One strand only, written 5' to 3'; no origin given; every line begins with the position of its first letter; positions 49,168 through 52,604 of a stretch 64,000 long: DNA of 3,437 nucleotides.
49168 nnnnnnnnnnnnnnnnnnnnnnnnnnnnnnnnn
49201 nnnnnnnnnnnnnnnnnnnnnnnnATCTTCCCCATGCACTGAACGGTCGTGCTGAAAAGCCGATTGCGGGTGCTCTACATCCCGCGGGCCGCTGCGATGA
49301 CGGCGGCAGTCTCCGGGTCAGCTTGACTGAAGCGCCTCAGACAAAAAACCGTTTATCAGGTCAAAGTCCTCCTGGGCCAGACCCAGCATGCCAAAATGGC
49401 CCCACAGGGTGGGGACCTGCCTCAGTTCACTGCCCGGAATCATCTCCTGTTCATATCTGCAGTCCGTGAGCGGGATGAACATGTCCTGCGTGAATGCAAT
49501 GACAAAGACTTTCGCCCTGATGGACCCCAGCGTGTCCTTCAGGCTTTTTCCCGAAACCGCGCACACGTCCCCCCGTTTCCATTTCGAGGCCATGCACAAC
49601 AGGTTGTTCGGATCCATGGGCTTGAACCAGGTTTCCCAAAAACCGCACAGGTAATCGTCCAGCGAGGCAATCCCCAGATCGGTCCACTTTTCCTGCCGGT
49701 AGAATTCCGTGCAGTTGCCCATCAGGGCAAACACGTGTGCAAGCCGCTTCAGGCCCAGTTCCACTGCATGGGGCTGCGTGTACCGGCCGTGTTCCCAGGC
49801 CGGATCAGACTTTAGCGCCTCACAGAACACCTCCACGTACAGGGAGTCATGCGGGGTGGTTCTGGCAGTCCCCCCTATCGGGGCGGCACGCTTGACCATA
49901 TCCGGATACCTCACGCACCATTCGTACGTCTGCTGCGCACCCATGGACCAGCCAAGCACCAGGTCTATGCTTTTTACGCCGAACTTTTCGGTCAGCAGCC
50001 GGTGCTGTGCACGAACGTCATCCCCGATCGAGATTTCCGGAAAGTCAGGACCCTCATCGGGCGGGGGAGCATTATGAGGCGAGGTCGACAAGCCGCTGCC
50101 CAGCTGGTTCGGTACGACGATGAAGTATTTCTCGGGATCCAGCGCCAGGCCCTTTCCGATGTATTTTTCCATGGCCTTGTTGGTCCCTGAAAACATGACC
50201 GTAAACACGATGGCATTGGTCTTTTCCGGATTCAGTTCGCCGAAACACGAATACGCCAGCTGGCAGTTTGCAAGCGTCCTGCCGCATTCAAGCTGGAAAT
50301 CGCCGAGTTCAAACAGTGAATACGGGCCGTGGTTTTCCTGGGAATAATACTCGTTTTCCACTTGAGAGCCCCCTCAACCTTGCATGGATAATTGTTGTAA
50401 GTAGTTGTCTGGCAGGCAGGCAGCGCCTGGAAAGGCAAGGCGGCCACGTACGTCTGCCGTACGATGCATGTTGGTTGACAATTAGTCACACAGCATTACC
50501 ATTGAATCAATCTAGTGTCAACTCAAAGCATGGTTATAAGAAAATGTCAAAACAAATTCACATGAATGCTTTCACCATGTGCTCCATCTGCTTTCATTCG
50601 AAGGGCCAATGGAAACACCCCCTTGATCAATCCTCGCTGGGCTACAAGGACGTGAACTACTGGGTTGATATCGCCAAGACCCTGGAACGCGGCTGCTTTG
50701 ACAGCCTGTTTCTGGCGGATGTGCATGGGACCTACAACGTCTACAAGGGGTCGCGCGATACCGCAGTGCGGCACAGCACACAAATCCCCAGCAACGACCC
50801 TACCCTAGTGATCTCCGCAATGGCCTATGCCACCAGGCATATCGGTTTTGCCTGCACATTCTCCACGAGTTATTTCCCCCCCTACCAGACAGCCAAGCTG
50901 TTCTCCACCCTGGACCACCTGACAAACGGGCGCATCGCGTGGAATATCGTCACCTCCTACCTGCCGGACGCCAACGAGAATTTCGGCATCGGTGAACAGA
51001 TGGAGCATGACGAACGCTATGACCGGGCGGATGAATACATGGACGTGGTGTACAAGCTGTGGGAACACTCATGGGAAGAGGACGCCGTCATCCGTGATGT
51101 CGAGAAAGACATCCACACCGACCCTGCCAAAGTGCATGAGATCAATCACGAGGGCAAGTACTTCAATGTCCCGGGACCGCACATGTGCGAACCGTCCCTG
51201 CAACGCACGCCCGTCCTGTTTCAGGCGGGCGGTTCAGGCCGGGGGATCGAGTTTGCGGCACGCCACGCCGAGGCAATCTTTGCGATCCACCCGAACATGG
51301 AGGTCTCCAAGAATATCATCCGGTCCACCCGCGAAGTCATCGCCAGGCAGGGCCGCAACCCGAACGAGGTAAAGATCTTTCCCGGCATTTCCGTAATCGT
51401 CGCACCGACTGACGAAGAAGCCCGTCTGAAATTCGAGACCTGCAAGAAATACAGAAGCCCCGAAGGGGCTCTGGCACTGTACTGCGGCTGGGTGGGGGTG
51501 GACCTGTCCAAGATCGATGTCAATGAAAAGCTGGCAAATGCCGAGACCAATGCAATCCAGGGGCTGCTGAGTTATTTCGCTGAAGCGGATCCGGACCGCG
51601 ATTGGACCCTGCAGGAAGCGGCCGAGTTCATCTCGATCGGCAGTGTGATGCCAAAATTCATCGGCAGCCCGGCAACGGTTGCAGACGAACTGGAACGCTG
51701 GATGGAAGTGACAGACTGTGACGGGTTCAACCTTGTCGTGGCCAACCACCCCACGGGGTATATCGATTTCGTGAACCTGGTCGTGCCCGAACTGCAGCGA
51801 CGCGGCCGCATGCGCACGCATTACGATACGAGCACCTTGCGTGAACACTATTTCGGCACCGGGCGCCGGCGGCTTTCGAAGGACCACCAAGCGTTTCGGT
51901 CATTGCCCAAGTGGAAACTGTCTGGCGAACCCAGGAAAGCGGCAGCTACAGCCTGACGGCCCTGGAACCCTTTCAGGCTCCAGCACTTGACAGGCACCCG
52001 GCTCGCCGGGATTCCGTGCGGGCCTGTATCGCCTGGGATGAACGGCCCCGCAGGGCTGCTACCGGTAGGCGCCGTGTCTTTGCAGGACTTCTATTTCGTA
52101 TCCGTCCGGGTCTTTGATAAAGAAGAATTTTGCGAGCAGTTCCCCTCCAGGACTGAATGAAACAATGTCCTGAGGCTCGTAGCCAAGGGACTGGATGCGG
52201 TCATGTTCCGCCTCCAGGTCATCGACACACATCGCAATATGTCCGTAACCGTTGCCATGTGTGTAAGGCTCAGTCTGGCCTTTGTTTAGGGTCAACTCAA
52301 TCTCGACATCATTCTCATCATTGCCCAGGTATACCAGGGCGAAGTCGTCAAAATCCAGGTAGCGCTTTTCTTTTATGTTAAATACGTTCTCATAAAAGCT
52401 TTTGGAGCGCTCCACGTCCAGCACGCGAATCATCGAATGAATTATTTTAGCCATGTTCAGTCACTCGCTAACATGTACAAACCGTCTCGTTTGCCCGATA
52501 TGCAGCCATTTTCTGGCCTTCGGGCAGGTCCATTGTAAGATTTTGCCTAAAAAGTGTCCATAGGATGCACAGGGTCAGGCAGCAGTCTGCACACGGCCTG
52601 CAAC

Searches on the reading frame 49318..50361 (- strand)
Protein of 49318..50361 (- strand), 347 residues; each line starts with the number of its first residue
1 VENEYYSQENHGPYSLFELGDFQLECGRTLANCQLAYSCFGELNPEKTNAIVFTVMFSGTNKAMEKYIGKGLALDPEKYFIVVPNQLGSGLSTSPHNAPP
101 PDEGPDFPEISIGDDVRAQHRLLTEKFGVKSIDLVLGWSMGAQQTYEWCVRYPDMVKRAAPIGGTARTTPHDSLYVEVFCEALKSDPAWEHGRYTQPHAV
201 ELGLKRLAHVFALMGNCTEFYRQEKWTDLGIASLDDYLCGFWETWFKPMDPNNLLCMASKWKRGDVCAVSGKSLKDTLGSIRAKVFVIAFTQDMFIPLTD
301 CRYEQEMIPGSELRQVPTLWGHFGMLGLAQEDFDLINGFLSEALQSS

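Call 88: search_protein_families(library=pfam, proteins=[window:49318-50361:-], max_evalue=0.00001)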
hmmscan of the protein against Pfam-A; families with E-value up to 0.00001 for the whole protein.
window:49318-50361:- (347 aa): 1 family
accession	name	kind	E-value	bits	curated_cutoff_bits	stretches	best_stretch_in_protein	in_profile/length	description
PF00561.26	Abhydrolase_1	-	2.1e-11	44.4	25.8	1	68-169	19-105/245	alpha/beta hydrolase fold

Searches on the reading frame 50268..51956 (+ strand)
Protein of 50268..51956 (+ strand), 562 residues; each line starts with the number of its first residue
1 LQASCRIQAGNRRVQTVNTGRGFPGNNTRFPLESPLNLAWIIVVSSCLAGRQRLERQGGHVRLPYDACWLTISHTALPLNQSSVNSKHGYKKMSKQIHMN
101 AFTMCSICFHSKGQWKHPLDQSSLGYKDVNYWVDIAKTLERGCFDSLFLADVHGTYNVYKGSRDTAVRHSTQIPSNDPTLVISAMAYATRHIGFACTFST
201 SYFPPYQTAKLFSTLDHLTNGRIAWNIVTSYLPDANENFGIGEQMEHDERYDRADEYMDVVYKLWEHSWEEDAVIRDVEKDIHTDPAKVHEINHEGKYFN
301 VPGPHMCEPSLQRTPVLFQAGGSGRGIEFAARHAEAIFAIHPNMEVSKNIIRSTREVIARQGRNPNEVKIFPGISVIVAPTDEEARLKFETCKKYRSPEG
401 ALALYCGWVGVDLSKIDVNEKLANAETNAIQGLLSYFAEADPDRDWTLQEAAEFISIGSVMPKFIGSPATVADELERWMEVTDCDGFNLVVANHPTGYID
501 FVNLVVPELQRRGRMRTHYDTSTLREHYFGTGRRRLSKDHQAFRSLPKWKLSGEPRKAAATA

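Call 88: search_protein_families(library=pfam, proteins=[window:50268-51956:+], max_evalue=0.00001)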
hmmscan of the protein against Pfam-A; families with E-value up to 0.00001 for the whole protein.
window:50268-51956:+ (562 aa): 1 family
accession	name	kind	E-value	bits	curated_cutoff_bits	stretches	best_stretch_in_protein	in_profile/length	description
PF00296.26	Bac_luciferase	-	4.6e-46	158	27.9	1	119-479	16-308/314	Luciferase-like monooxygenase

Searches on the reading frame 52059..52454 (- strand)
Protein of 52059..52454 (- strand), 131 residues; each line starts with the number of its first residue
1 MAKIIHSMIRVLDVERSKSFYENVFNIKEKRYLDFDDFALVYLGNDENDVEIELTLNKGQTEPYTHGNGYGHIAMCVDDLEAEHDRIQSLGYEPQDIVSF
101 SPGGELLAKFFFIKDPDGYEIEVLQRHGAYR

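Call 88: search_protein_families(library=pfam, proteins=[window:52059-52454:-], max_evalue=0.00001)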
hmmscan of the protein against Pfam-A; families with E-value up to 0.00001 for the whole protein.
window:52059-52454:- (131 aa): 2 families
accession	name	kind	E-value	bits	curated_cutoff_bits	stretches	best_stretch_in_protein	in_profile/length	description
PF00903.31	Glyoxalase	-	9.5e-17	62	20.6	1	3-123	1-121/121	Glyoxalase/Bleomycin resistance protein/Dioxygenase superfamily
PF13669.12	Glyoxalase_4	-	3.7e-08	34.1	27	1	6-94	2-93/109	Glyoxalase/Bleomycin resistance protein/Dioxygenase superfamily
